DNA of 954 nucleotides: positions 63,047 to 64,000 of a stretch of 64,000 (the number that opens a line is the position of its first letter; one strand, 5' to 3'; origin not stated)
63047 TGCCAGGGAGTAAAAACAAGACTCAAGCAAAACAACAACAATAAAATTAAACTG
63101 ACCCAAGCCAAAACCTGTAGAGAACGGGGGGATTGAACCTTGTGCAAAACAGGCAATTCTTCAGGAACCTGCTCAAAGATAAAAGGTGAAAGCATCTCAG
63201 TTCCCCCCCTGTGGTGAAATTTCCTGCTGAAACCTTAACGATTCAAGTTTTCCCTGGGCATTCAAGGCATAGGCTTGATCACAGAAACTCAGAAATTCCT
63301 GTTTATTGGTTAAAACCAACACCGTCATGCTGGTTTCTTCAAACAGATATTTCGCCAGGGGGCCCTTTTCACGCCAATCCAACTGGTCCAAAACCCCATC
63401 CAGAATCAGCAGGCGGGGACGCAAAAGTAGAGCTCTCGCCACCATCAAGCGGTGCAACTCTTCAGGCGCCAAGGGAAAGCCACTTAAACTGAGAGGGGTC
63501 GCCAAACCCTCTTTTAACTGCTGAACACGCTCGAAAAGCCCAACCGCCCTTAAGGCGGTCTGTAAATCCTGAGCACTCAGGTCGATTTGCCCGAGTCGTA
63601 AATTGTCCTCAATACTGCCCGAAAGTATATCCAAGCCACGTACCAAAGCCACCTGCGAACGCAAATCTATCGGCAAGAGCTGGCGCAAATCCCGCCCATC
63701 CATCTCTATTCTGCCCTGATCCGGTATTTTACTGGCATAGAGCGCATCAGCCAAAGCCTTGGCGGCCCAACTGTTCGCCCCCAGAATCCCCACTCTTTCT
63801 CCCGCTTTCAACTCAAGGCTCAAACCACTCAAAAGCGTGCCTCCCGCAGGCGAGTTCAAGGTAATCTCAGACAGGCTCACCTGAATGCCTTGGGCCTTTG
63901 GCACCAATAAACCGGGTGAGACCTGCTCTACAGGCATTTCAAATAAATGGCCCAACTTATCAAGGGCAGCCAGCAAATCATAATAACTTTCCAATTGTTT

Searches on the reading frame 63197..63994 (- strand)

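Call 68: search_protein_families(library=pfam, proteins=[window:63197-63994:-], max_evalue=0.0001)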
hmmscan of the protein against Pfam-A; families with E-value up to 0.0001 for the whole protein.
window:63197-63994:- (265 aa): 1 family
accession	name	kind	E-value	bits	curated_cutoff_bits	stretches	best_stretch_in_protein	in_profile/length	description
PF00005.33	ABC_tran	-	6.5e-10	40.2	25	1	55-199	1-133/137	ABC transporter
